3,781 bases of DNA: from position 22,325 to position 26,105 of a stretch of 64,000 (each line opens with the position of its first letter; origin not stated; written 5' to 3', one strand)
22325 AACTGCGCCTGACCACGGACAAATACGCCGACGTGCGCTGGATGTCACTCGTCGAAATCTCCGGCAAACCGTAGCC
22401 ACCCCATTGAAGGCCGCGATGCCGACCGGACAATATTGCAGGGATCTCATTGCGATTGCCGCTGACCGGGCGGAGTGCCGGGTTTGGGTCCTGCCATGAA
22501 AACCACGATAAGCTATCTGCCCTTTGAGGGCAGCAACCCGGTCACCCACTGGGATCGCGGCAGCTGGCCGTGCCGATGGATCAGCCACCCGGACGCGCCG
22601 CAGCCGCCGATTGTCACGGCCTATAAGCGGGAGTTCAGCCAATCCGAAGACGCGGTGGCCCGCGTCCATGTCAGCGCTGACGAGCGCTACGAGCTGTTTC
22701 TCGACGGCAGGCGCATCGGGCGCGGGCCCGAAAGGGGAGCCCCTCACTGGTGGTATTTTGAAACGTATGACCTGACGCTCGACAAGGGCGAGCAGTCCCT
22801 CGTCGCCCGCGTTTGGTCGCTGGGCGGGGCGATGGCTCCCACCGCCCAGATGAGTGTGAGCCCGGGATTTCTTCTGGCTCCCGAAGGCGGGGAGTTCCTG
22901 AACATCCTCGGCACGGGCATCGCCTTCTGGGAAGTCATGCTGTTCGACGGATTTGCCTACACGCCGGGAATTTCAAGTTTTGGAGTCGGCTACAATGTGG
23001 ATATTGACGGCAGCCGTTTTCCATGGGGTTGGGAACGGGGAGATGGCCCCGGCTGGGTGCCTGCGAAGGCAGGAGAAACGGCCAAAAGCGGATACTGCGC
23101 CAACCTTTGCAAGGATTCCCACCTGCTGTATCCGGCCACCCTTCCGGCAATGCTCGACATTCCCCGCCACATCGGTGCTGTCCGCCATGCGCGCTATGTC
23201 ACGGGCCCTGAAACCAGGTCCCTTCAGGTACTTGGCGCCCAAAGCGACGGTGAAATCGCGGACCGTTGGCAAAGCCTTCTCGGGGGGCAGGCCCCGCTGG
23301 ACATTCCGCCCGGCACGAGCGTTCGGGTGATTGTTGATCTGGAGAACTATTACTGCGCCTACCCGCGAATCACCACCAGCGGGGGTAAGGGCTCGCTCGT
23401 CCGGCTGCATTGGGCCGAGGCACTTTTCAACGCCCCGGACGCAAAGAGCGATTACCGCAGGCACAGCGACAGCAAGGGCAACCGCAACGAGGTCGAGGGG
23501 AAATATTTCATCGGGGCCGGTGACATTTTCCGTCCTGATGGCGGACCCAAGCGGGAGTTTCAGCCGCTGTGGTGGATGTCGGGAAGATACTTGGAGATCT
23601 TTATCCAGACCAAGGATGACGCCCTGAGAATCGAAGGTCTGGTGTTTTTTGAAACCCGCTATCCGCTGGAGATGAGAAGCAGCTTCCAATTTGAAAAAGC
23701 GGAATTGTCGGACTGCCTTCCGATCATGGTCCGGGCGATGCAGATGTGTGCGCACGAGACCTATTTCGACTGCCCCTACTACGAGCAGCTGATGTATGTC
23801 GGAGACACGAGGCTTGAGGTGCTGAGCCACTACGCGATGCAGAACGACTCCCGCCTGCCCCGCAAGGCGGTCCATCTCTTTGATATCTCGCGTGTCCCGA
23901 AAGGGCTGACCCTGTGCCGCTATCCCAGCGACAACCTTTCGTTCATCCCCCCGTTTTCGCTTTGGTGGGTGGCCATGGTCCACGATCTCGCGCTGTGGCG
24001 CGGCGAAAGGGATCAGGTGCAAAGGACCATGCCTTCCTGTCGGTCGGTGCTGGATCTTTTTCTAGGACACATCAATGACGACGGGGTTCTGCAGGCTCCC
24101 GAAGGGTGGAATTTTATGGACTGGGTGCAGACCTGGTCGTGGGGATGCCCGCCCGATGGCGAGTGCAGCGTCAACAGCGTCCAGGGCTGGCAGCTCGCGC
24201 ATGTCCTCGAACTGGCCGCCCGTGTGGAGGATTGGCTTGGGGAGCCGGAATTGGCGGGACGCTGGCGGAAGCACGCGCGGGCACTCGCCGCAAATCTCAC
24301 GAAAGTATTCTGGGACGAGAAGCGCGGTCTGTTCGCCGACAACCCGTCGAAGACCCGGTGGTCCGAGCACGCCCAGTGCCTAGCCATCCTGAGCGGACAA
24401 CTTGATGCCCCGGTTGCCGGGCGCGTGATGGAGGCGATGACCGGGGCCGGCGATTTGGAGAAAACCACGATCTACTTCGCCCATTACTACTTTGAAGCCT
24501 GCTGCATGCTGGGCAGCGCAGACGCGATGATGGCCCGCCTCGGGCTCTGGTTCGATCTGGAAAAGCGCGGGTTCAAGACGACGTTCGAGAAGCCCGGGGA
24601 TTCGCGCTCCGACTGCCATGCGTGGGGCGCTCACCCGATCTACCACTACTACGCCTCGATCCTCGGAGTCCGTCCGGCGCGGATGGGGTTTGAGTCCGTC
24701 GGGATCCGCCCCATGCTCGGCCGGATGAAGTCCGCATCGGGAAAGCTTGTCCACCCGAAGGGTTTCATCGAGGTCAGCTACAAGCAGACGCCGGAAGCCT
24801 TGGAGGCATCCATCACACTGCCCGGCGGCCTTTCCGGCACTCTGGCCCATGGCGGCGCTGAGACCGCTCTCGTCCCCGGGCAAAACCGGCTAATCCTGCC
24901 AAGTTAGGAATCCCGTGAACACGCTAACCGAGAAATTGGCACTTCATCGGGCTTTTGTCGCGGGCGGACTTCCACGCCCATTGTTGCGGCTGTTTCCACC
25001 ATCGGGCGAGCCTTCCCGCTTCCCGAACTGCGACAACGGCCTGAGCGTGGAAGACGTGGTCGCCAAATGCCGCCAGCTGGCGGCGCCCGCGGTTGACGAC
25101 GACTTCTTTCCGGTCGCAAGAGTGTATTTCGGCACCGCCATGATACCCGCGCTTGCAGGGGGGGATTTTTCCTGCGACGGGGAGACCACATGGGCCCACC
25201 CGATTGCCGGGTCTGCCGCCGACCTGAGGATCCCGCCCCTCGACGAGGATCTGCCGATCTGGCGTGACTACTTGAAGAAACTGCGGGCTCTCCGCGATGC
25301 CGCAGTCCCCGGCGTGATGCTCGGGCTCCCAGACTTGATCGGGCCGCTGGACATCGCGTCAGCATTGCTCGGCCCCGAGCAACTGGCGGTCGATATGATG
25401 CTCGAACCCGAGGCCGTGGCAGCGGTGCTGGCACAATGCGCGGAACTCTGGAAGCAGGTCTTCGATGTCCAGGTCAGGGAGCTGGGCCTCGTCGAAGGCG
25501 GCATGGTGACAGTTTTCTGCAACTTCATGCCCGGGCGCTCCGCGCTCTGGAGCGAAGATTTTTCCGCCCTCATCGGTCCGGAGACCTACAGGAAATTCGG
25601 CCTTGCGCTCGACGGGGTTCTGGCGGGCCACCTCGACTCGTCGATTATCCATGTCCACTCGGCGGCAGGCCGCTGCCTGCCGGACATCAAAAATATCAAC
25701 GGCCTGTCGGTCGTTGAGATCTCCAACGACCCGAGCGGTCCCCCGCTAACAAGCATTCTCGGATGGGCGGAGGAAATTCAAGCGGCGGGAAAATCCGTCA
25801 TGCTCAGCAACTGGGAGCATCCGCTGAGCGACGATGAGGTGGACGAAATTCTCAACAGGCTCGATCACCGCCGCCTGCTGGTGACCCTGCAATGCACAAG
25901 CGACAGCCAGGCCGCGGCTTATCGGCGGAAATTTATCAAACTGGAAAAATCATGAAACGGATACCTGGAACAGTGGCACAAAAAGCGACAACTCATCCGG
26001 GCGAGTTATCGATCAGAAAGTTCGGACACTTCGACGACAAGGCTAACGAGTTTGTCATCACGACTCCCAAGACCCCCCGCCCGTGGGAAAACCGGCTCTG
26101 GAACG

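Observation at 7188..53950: Recurrent 12-bp palindrome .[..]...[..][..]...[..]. marks at least nine promoter-proximal intergenic sites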

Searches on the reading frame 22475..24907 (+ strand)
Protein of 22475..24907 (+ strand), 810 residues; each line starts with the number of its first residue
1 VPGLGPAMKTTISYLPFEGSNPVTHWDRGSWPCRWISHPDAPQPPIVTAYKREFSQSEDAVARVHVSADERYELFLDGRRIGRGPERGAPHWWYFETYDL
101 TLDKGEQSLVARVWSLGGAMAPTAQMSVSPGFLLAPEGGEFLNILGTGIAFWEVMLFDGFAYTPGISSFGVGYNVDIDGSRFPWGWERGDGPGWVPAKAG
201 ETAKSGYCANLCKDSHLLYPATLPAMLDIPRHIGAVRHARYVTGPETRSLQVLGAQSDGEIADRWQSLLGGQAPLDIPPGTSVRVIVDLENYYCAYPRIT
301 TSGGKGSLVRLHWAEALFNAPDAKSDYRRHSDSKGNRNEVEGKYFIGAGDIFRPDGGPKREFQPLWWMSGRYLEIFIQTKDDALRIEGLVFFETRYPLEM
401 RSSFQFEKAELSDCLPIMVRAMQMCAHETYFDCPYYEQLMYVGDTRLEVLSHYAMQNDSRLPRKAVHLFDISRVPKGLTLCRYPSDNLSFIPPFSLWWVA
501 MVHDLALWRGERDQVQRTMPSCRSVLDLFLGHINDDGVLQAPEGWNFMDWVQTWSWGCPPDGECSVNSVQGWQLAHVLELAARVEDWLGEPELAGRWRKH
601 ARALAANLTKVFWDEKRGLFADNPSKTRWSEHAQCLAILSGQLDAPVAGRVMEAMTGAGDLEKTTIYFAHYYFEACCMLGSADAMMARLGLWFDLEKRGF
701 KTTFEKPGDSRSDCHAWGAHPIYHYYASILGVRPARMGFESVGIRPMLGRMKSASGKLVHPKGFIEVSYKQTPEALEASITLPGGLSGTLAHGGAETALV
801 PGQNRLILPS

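Call 7: search_protein_families(library=pfam, proteins=[window:22475-24907:+], max_evalue=0.001)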
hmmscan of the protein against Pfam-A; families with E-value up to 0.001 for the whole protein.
window:22475-24907:+ (810 aa): 2 families
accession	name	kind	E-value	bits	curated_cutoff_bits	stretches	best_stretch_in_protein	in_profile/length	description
PF17389.8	Bac_rhamnosid6H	-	1.2e-19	71.2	24.5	1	402-656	4-251/339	Bacterial alpha-L-rhamnosidase 6 hairpin glycosidase domain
PF17390.7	Bac_rhamnosid_C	-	6.1e-06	26.4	22.1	1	731-790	1-61/78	Bacterial alpha-L-rhamnosidase C-terminal domain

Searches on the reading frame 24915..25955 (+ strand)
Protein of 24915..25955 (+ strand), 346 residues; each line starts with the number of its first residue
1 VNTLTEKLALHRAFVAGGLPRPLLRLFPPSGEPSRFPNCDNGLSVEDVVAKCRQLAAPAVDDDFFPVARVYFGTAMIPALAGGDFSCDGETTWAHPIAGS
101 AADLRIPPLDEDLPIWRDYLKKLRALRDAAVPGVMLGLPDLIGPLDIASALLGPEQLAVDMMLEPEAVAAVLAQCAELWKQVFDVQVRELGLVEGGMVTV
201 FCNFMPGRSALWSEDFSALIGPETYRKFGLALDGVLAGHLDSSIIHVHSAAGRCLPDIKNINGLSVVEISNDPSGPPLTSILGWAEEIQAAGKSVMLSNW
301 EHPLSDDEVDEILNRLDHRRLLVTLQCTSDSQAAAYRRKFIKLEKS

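Call 7: search_protein_families(library=pfam, proteins=[window:24915-25955:+], max_evalue=0.001)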
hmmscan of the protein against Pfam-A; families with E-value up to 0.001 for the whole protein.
window:24915-25955:+ (346 aa): 0 families

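Call 58: search_protein_families(library=pfam, proteins=[window:24915-25955:+], max_evalue=1)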
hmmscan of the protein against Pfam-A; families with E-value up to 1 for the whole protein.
window:24915-25955:+ (346 aa): 1 family
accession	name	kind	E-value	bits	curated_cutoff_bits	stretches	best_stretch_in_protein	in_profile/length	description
PF01208.23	URO-D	-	0.02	14.4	23.9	1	92-188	94-196/346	Uroporphyrinogen decarboxylase (URO-D)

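Call 59: search_protein_families(library=ncbifam, proteins=[window:24915-25955:+], max_evalue=0.01)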
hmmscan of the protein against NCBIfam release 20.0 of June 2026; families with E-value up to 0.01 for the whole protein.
window:24915-25955:+ (346 aa): 1 family
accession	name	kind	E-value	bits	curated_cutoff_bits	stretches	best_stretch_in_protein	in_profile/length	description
TIGR01463.1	mtaA_cmuA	subfamily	0.0014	18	235.4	1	138-265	141-260/340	MtaA/CmuA family methyltransferase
